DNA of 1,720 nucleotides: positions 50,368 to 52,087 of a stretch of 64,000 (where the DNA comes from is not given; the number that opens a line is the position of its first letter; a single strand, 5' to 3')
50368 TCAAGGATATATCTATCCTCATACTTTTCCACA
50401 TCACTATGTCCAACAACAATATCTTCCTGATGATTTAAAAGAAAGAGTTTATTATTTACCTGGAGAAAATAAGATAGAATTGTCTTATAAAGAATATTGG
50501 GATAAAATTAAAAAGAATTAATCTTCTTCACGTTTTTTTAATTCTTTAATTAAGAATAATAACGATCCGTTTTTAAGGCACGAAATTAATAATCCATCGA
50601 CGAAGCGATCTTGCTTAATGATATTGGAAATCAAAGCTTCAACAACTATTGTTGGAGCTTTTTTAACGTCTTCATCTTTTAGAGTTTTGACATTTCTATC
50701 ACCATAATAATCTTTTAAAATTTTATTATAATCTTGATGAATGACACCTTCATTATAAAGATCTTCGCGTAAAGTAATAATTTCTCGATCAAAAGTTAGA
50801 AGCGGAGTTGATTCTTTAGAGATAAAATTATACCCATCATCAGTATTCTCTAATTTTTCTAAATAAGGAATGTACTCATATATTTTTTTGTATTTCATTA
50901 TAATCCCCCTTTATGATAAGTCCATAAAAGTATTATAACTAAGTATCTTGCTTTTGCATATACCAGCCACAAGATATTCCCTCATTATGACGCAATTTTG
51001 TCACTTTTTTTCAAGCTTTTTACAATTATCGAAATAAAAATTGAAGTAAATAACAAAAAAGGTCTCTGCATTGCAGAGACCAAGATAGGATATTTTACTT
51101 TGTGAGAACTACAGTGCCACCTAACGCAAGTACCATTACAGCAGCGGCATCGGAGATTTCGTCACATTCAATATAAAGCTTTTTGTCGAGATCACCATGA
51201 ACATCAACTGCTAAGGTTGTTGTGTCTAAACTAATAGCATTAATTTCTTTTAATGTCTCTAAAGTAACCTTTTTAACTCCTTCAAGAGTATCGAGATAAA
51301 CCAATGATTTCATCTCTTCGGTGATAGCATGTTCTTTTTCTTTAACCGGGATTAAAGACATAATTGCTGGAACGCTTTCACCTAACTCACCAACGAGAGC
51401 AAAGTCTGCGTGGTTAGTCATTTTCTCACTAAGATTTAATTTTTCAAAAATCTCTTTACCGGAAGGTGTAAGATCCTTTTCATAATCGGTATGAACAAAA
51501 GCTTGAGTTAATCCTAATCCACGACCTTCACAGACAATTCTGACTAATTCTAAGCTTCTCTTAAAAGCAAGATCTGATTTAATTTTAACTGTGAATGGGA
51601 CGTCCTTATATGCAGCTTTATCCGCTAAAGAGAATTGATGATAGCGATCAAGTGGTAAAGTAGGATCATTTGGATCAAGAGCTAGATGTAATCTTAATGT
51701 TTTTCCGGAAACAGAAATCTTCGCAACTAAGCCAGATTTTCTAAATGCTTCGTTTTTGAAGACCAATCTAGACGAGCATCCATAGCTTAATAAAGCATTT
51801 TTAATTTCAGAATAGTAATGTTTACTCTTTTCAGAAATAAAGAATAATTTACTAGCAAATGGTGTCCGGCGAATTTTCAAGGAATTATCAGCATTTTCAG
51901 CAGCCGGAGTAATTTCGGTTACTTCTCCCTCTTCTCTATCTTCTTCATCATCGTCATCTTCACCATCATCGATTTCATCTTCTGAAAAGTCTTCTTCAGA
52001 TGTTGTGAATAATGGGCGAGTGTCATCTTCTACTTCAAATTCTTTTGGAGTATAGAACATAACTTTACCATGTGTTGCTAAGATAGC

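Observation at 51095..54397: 1100-aa membrane protein with internal tandem duplication of an unrecognised ~110-aa domain and an acidic repetitive linker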

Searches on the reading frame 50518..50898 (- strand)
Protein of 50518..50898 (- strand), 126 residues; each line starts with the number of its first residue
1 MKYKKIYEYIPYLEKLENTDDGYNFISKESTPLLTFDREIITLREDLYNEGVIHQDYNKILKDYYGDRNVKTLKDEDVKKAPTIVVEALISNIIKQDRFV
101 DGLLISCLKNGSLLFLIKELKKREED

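Call 85: search_protein_families(library=pfam, proteins=[window:50518-50898:-], max_evalue=0.001)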
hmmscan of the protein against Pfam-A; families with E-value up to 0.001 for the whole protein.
window:50518-50898:- (126 aa): 1 family
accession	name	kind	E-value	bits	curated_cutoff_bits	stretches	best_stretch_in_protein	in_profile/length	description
PF20118.4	DUF6508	-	1.6e-09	38.1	23.6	1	32-124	39-127/129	Family of unknown function (DUF6508)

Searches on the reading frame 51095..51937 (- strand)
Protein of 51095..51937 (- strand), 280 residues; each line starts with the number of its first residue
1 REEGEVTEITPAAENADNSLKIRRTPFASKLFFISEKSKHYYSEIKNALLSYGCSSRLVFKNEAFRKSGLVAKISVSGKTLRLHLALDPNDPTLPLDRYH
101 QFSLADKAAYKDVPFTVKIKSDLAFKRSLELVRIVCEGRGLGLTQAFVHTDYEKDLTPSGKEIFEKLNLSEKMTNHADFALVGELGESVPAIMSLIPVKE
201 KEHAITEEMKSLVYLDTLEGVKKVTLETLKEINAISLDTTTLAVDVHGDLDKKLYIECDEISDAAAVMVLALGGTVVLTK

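Call 8: search_solved_structures(query=window:51095-51937:-, max_evalue=10, show_alignments=2)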
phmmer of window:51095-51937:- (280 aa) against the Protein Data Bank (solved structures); distinct sequences matched with E-value up to 10: 5.
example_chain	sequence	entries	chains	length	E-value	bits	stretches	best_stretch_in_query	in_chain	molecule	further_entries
3j3v_L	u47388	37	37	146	0.21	14.6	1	209-276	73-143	50S ribosomal protein L15 | 50S ribosomal protein uL15 | Large ribosomal subunit protein uL15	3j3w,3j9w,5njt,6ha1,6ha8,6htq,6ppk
6ppf_L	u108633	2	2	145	0.25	14.4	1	208-276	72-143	50S ribosomal protein L15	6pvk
7nhn_O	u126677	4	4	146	0.42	13.6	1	211-275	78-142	50S ribosomal protein L15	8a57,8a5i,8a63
6o8w_M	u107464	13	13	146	0.42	13.6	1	211-276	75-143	50S ribosomal protein L15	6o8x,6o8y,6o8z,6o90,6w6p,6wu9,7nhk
8uu4_N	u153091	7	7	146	1.1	12.3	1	211-275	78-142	Large ribosomal subunit protein uL15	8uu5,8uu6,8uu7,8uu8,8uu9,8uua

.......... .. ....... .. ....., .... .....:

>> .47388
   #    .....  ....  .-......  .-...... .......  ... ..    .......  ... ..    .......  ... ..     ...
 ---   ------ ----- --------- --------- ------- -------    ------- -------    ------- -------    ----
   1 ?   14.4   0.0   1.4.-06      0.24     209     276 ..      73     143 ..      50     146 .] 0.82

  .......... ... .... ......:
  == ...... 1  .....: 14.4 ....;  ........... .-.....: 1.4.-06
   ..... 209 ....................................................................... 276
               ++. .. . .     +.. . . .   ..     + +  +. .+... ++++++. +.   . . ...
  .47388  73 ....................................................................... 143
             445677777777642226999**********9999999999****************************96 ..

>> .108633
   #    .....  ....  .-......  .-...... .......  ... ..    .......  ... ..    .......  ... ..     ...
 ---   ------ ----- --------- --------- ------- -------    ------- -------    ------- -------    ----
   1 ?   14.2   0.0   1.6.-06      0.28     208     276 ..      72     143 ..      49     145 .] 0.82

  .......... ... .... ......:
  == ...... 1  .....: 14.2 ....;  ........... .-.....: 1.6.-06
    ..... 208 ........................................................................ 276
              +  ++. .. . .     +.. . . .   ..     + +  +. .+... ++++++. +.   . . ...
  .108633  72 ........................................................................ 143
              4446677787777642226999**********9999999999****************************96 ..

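Call 10: find_homologous_proteins(query=window:51095-51937:-, max_evalue=0.01)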
Query window:51095-51937:- (280 aa): 7 proteins with E <= 0.01 among 1157 candidates.
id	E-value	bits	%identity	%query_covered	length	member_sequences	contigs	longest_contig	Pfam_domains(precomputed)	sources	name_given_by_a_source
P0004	3.6e-59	219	46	89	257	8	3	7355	-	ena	-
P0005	1.1e-38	152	57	46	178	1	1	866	-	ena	-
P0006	5.8e-36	143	59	41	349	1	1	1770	-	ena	-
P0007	6.9e-22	97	60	30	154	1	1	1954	-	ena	-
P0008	9.2e-22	96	41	50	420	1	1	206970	-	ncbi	-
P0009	5.7e-17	80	38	48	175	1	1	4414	-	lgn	-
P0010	5.6e-16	77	41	43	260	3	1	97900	-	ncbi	-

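Call 20: find_encoding_contigs(protein=P0004, flank=6000, max_places=4)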
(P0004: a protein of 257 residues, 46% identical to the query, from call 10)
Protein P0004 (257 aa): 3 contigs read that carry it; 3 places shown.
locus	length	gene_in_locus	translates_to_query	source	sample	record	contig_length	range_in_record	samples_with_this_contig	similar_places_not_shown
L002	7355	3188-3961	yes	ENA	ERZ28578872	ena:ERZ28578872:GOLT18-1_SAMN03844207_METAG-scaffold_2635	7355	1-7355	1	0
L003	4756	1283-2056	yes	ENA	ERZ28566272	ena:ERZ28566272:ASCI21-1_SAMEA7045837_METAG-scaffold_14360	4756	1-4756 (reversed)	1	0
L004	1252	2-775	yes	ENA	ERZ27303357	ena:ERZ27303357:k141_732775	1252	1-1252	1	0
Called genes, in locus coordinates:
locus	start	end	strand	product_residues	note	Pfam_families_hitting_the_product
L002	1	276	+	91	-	?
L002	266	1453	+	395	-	PF01136:Peptidase_U32, PF16325:Peptidase_U32_C (weak)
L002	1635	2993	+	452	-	-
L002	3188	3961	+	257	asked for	-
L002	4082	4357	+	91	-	-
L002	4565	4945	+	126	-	-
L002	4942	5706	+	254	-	-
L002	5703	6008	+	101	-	-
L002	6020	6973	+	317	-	-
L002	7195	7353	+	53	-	?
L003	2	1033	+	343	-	?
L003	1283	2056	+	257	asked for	-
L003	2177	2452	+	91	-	-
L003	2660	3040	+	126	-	-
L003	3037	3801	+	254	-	-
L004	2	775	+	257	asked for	?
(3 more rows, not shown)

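Call 26: predict_structure(alignment_id=A2)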
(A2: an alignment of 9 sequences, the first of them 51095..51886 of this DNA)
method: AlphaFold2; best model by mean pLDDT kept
length: 263 residues; sequences in the alignment: 9
mean_pLDDT: 64.9   pTM: 0.57
mean pLDDT of the five models: 64.9, 63.9, 63.8, 63.7, 63.6
residues with pLDDT >= 90: 100; 70-90: 33; 50-70: 11; < 50: 119
segments of 3 or more residues with pLDDT < 50: 1-4, 150-263
pLDDT, mean of each block of 10 residues (from residue 1): 60 81 96 96 93 94 94 93 93 94 96 97 90 81 52 37 33 31 29 30 38 37 31 38 43 40 29
secondary structure, 60 per line:
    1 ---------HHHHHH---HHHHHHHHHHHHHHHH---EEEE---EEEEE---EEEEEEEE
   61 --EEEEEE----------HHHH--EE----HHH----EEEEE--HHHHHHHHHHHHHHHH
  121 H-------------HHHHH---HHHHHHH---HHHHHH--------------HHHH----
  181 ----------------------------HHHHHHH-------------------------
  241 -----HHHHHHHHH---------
elements in order: H10-15 H19-34 E38-41 E45-49 E53-60 E63-68 H79-82 E98-102 H105-121 H135-139 H143-149 H153-158 H173-176 H209-215 H246-254
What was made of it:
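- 51503..51886 (-): X domain, copy 2 (residues 838-965), pI 9.96. AF2 pLDDT above 90 over model residues about 20-130 (call 26).
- On MmcQ/YjbR (PF04237) / double-wing fold: This is fold-level only and uses a predicted model (call 26).
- AF2 pLDDT is above 90 (call 26).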

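Call 29: fold_search(model_id=the predicted structure, library=pdb)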
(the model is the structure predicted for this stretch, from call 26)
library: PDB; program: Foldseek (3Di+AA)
matches with E <= 10: 231; with E <= 0.001: 0
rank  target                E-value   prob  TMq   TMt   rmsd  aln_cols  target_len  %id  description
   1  2fki_MODEL_1_A        4.9e-02  0.98  0.30  0.60   7.9       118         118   15  NMR Structure of Protein yjbR from Escherichia coli; Northeast Structural Genomics Consortium Target ER226 (released 2006-02-28)
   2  2od0_A                1.7e-01  0.72  0.25  0.49   5.5       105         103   18  The crystal structure of gene product VP1028 from Vibrio parahaemolyticus (released 2007-01-23)
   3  3nnk_A                1.7e-01  0.60  0.24  0.17   6.9       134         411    8  Biochemical and Structural Characterization of a Ureidoglycine Aminotransferase in the Klebsiella pneumoniae Uric Acid (released 2010-07-07)
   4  2a1v                  3.1e-01  0.57  0.25  0.43   8.6       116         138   21  Crystal structure of Deinococcus radiodurans protein DR2400, Pfam domain DUF419 (released 2005-07-26)
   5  1kaf_E                3.3e-01  0.44  0.24  0.46   5.2       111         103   11  DNA Binding Domain Of The Phage T4 Transcription Factor MotA (AA105-211) (released 2001-11-21)
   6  3nnk_B                3.9e-01  0.38  0.25  0.17   6.8       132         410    8  Biochemical and Structural Characterization of a Ureidoglycine Aminotransferase in the Klebsiella pneumoniae Uric Acid (released 2010-07-07)
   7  2xga_B                4.4e-01  0.23  0.20  0.35   8.9       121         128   13  MTSL spin-labelled Shigella Flexneri Spa15 (released 2010-12-01)
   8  3nnk_L                5.3e-01  0.33  0.24  0.17   7.1       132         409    8  Biochemical and Structural Characterization of a Ureidoglycine Aminotransferase in the Klebsiella pneumoniae Uric Acid (released 2010-07-07)
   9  1kaf_D                5.6e-01  0.25  0.22  0.40   5.4       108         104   11  DNA Binding Domain Of The Phage T4 Transcription Factor MotA (AA105-211) (released 2001-11-21)
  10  6pd1_D                5.6e-01  0.21  0.20  0.10   7.4       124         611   10  PntC-AEPT: fusion protein of phosphonate-specific cytidylyltransferase and 2-aminoethylphosphonate (AEP) transaminase  (released 2019-08-07)
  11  9t2w_A                6.7e-01  0.38  0.26  0.47   8.8       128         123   10  YdhG-like domain-containing protein (Frataxin) from Listeria monocytogenes (released 2025-11-19)
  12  2ehb_D                7.5e-01  0.12  0.14  0.26  15.9       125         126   10  The structure of the C-terminal domain of the protein kinase AtSOS2 bound to the calcium sensor AtSOS3 (released 2007-09-25)
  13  3fkd_C                8.0e-01  0.38  0.23  0.20   5.1       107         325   11  The crystal structure of L-threonine-O-3-phosphate decarboxylase from Porphyromonas gingivalis (released 2009-02-03)
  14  4khb_A                8.5e-01  0.06  0.14  0.19  14.4        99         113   10  Structure of the Spt16D Pob3N heterodimer (released 2013-05-29)
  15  5jlt_D                9.5e-01  0.35  0.27  0.53   4.7       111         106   10  The crystal structure of the bacteriophage T4 MotA C-terminal domain in complex with dsDNA reveals a novel protein-DNA (released 2017-05-03)
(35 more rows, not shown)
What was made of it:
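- On MmcQ/YjbR (PF04237) / double-wing fold: Foldseek against PDB: YjbR 2FKI at E 0.049, probability 0.98, TM (target) 0.60; DR2400, MotA C-terminal domain and YdhG-like protein follow (call 29).
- Foldseek against PDB gives YjbR 2FKI (probability 0.98, TM 0.60), DR2400/DUF419, the T4 MotA C-terminal domain and a YdhG-like protein (call 29).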

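Call 36: search_protein_families(library=ncbifam, proteins=[P0004, P0008], max_evalue=0.01)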
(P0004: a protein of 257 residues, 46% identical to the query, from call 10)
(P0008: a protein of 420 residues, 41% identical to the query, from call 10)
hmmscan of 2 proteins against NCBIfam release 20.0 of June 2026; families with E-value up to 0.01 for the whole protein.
P0004 (257 aa): 1 family
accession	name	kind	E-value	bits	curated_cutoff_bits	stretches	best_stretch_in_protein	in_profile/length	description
TIGR01071.1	rplO_bact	equivalog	4.7e-06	26.5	77.95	1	167-253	56-143/144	50S ribosomal protein L15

P0008 (420 aa): 0 families

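Call 37: search_protein_families(library=phrogs, proteins=[window:51095-51937:-], max_evalue=0.01)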
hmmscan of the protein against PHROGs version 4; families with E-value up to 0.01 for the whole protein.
window:51095-51937:- (280 aa): 0 families
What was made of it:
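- Tried and rejected: PHROGs gave nothing (call 37).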

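Call 71: list_cluster_members(proteins=[P0008, P0010, P0001, P0161, P0063])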
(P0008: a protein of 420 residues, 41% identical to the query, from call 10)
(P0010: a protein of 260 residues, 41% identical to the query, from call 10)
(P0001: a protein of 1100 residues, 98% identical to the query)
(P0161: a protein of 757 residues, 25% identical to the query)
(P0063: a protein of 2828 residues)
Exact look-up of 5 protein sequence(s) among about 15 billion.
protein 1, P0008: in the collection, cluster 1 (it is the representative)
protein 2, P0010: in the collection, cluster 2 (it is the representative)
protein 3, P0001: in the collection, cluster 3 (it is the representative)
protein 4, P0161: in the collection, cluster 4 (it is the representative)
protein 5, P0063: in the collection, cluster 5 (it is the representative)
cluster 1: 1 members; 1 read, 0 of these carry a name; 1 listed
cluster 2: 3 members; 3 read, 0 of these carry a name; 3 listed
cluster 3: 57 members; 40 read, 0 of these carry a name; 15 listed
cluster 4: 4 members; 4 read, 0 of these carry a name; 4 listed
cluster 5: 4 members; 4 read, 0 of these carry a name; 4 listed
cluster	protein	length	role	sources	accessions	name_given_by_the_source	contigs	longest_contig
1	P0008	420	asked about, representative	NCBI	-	-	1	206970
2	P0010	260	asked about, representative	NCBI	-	-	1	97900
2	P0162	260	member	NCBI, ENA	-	-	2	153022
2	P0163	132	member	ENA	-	-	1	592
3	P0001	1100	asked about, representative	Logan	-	-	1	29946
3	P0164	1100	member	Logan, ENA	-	-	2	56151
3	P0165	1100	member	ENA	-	-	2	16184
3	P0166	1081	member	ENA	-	-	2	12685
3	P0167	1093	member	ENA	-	-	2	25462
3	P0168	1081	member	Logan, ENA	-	-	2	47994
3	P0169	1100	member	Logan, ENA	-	-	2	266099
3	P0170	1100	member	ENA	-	-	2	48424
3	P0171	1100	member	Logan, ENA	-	-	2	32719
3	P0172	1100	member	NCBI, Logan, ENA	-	-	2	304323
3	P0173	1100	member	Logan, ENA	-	-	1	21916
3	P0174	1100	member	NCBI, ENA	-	-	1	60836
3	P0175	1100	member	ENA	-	-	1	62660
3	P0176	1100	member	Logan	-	-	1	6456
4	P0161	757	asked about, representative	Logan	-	-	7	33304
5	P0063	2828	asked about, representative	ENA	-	-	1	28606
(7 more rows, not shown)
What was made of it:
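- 51095..54397 (-): Whole ORF, 1100 aa plus stop codon. The 90% cluster has 57 members (call 71).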

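Call 92: fold_search(model_id=the predicted structure, library=viral)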
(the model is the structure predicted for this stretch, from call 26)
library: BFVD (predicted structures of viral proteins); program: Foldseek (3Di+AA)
matches with E <= 10: 224; with E <= 0.001: 1
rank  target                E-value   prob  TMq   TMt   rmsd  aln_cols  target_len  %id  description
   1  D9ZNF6                1.2e-04  1.00  0.34  0.41   8.4       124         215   16  (no name in the UniProt tables at hand)
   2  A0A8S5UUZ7            1.6e-03  1.00  0.34  0.39   8.8       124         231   10  DUF5655 domain-containing protein [Siphoviridae sp. ctaDn21]
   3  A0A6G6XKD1            2.3e-02  0.99  0.23  0.59   4.0        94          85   12  Uncharacterized protein [Gordonia phage Skog]
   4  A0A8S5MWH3            2.9e-02  0.99  0.27  0.35   3.9       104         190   17  Uncharacterized protein [Siphoviridae sp. ctsBB38]
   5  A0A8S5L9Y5            5.2e-02  0.41  0.17  0.26  24.3       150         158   13  Uncharacterized protein [Myoviridae sp. ctPuP5]
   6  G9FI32                1.2e-01  0.18  0.23  0.16  22.6       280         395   12  (no name in the UniProt tables at hand)
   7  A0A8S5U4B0            1.4e-01  0.80  0.24  0.33   6.2       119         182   13  Uncharacterized protein [Siphoviridae sp. ct6GI21]
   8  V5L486                1.6e-01  0.33  0.19  0.32  15.9       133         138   11  (no name in the UniProt tables at hand)
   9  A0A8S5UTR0            1.9e-01  0.08  0.14  0.15  19.1       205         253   10  Uncharacterized protein [Myoviridae sp. ctYA416]
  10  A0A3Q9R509            2.1e-01  0.33  0.19  0.40   8.0       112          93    9  Uncharacterized protein [Streptomyces phage Gilson]
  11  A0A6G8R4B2            2.7e-01  0.60  0.22  0.50   6.7       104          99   13  (no name in the UniProt tables at hand)
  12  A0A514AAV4            3.1e-01  0.57  0.21  0.26   4.5       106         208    7  Uncharacterized protein [Bacillus phage Karezi]
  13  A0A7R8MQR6            3.1e-01  0.47  0.20  0.49   4.6       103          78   14  (no name in the UniProt tables at hand)
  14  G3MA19                3.1e-01  0.47  0.25  0.47   6.0       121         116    7  Gp278 [Bacillus phage G]
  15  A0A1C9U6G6            3.1e-01  0.03  0.10  0.07  31.9       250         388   12  Trypsin-like serine protease [Mamastrovirus 5]
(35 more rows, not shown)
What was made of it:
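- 51503..51886 (-): Fold matches to YjbR, MotA CTD and DUF5655 (calls 29, 92).
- On MmcQ/YjbR (PF04237) / double-wing fold: Foldseek against BFVD: DUF5655 protein at E 1.6e-3, probability 1.00 (call 92).
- Closest known: MmcQ/YjbR. Same: The X domain model (pLDDT above 90) has these as its best structural neighbours: YjbR at probability 0.98 and TM 0.60, DR2400, MotA C-terminal domain, VP1028 and a YdhG-like protein (call 29), and a DUF5655 phage protein at E 1.6e-3 (call 92).
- Foldseek against BFVD gives E 1.2e-4 for an unnamed phage protein and E 1.6e-3 for a DUF5655 protein, both at probability 1.00 (call 92). DUF5655 and an unnamed 215-aa phage protein are the best viral fold matches (call 92).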
